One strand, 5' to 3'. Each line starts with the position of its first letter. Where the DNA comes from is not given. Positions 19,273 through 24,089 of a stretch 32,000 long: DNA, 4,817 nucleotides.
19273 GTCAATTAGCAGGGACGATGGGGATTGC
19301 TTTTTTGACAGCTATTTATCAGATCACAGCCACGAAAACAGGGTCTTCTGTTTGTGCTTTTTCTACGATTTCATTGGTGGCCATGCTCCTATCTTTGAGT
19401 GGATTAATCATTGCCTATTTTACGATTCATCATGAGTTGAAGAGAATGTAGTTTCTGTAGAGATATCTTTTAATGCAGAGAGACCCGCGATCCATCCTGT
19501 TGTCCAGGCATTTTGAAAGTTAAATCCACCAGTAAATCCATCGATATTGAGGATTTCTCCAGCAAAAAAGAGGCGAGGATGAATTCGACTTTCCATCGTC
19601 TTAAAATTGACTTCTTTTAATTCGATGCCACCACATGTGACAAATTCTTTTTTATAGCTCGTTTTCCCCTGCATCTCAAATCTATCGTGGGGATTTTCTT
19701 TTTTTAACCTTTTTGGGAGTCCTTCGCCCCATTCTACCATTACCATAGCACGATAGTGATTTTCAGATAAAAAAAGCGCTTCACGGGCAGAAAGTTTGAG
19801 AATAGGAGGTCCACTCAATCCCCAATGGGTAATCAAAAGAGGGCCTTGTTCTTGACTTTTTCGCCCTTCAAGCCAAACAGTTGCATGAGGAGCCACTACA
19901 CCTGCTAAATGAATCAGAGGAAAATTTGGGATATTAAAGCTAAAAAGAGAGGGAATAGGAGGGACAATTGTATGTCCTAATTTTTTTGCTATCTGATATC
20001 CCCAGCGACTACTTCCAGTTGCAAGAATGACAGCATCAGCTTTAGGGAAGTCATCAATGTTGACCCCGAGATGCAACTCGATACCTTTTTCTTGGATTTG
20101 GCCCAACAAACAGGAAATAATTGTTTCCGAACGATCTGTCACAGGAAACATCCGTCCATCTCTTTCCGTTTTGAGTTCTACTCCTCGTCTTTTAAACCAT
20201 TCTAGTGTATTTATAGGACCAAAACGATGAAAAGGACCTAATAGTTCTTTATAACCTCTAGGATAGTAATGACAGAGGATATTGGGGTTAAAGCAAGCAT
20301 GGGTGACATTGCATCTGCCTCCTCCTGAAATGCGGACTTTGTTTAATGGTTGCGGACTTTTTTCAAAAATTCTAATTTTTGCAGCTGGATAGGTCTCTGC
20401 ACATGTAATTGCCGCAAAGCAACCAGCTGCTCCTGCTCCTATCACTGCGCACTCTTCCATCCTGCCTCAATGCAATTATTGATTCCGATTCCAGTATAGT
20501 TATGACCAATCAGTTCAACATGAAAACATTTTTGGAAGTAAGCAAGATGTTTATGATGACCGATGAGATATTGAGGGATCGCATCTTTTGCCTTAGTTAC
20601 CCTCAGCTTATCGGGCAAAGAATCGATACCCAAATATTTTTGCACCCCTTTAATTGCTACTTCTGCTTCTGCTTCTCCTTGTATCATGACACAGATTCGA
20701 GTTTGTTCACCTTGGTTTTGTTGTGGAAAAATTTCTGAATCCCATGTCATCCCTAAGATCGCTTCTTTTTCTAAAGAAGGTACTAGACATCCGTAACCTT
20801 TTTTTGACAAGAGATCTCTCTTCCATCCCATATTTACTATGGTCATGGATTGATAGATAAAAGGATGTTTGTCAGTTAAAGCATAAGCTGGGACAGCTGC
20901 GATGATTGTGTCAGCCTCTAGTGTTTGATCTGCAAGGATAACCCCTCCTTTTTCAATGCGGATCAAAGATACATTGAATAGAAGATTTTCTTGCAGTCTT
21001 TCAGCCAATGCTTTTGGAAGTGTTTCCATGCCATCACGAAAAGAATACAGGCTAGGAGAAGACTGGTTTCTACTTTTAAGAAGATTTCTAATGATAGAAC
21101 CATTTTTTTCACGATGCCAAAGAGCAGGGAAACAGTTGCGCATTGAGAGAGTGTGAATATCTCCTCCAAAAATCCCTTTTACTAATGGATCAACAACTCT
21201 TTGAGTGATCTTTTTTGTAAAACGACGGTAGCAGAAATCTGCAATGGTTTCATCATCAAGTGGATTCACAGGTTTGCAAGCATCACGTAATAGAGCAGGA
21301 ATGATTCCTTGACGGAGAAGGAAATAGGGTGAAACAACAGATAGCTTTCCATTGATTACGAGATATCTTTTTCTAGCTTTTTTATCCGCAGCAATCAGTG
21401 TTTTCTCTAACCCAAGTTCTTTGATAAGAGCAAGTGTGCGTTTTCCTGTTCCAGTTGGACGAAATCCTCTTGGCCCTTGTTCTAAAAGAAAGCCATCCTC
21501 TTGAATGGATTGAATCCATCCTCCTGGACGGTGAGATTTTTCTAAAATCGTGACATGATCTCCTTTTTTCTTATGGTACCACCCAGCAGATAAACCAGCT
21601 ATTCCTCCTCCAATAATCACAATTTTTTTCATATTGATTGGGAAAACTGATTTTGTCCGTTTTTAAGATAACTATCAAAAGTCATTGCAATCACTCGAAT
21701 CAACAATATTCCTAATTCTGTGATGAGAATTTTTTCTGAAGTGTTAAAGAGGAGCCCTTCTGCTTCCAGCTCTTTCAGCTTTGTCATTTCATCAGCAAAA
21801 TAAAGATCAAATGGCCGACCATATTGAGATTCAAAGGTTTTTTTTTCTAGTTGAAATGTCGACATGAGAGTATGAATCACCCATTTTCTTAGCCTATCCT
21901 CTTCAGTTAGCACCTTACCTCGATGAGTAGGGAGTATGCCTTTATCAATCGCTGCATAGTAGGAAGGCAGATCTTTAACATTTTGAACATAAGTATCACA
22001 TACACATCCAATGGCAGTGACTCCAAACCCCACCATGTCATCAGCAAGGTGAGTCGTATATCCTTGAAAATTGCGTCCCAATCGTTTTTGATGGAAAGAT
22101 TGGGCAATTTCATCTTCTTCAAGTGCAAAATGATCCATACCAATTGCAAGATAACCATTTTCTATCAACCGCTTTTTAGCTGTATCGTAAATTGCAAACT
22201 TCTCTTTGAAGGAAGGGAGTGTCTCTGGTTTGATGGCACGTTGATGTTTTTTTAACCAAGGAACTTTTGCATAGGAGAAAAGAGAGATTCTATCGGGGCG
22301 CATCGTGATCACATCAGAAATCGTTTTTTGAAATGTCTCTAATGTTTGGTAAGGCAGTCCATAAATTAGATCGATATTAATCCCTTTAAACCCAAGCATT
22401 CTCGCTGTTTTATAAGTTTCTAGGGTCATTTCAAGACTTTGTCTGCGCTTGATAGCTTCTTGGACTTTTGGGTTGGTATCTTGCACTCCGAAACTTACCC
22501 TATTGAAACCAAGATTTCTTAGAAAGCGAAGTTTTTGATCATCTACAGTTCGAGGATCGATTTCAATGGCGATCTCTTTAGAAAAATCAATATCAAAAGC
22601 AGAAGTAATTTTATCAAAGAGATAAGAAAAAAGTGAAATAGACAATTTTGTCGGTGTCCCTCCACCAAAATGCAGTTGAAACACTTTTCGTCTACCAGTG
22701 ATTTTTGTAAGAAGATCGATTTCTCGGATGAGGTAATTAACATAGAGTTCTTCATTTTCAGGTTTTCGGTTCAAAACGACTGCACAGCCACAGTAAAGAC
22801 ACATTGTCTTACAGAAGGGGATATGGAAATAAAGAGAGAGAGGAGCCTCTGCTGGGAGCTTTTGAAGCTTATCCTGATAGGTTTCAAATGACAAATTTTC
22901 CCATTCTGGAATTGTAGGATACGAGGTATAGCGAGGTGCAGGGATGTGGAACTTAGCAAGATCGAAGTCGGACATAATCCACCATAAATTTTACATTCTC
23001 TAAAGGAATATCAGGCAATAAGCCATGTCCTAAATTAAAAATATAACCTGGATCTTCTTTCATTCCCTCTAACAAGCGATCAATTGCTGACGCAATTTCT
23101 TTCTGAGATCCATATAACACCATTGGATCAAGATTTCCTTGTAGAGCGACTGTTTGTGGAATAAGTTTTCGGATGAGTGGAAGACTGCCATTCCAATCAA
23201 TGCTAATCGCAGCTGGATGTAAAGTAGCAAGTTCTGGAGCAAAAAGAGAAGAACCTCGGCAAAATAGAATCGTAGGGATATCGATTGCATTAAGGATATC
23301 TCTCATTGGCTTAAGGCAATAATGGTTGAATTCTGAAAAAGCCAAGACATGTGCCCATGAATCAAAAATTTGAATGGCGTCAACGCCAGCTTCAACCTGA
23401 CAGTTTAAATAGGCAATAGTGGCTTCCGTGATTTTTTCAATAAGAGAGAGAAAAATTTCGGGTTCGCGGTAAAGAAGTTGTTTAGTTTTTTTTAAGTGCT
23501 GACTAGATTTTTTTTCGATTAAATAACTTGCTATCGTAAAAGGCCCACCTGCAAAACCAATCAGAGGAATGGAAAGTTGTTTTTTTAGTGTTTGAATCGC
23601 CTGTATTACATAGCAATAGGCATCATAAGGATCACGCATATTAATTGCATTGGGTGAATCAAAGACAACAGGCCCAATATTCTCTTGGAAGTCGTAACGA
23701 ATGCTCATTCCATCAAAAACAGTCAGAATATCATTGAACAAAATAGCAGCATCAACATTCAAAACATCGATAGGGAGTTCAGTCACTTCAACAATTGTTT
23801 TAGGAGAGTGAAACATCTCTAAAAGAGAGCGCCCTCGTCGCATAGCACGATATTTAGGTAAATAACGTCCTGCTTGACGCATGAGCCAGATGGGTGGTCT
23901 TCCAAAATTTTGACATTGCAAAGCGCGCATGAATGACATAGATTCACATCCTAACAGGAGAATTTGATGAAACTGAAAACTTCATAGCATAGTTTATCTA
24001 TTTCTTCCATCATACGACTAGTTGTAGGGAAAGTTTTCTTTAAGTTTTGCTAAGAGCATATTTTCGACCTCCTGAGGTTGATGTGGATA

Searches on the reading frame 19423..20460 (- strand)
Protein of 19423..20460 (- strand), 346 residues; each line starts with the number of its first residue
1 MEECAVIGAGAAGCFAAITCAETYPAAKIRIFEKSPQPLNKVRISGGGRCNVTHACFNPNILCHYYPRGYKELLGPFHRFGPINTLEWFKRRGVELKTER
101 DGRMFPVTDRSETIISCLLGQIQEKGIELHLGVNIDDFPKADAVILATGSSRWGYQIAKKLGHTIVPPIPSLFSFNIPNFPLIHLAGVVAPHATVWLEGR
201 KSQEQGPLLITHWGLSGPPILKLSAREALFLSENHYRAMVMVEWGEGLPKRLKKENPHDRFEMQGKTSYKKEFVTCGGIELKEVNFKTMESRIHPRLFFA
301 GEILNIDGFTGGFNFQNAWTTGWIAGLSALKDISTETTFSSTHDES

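Call 35: search_protein_families(library=pfam, proteins=[window:19423-20460:-], max_evalue=0.001)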
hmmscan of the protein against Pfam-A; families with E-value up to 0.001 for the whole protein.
window:19423-20460:- (346 aa): 5 families
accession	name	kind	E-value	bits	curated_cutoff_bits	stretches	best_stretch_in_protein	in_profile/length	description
PF03486.20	HI0933_like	-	8.6e-65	219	50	1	4-326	3-242/244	HI0933-like protein Rossmann domain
PF22780.1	HI0933_like_1st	-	5.5e-10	39.7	27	1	170-244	2-78/165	HI0933-like protein barrel and H2TH domain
PF01134.28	GIDA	-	1.1e-06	28.5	22.1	0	284-334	345-388/391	Glucose inhibited division protein A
PF00890.30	FAD_binding_2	-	0.00026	20.7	20.4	1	5-48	3-44/414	FAD binding domain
PF07992.20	Pyr_redox_2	-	0.00068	19.6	26.1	0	4-151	3-110/291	Pyridine nucleotide-disulphide oxidoreductase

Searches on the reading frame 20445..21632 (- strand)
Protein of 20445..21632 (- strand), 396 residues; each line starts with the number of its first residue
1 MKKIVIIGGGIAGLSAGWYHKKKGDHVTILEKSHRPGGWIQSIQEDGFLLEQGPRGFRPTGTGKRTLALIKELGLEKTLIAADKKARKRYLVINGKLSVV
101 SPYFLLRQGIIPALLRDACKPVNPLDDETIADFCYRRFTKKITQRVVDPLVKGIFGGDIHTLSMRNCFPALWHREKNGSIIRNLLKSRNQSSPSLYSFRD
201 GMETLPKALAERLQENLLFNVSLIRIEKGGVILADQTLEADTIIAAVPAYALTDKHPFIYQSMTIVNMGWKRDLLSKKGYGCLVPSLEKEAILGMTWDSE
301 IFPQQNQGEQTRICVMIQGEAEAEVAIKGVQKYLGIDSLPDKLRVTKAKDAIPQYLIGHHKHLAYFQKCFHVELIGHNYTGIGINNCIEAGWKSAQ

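Call 35: search_protein_families(library=pfam, proteins=[window:20445-21632:-], max_evalue=0.001)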
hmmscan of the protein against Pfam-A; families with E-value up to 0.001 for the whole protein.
window:20445-21632:- (396 aa): 6 families
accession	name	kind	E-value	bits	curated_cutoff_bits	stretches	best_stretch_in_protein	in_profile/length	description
PF01593.30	Amino_oxidase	-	1.6e-32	113.8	19.8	1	11-323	1-343/443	Flavin containing amine oxidoreductase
PF13450.12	NAD_binding_8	-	6.8e-17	62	21.9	1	6-73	1-68/68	NAD(P)-binding Rossmann-like domain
PF01266.30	DAO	-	1.6e-07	31.6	27.9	1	3-38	1-37/353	FAD dependent oxidoreductase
PF00890.30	FAD_binding_2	-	0.00025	20.8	20.4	1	4-38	2-36/414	FAD binding domain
PF07992.20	Pyr_redox_2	-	0.00046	20.2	26.1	0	3-34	2-34/291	Pyridine nucleotide-disulphide oxidoreductase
PF03486.20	HI0933_like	-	0.00061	19.8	50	0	3-38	2-37/244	HI0933-like protein Rossmann domain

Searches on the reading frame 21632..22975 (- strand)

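Call 35: search_protein_families(library=pfam, proteins=[window:21632-22975:-], max_evalue=0.001)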
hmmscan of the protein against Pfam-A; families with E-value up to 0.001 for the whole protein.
window:21632-22975:- (448 aa): 2 families
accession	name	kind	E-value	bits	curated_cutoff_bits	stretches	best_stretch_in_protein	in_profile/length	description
PF04055.27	Radical_SAM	-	1.2e-23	84.5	29.5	1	50-221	2-165/166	Radical SAM superfamily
PF06969.22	HemN_C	-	2e-08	34.6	24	1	356-425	1-67/67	HemN C-terminal domain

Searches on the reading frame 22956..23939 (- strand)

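Call 82: search_protein_families(library=pfam, proteins=[window:22956-23939:-], max_evalue=0.001)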
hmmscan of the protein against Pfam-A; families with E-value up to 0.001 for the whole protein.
window:22956-23939:- (328 aa): 1 family
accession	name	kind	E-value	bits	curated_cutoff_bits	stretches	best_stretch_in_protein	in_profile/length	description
PF01208.23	URO-D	-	3.8e-102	342.3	23.9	1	3-324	6-344/346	Uroporphyrinogen decarboxylase (URO-D)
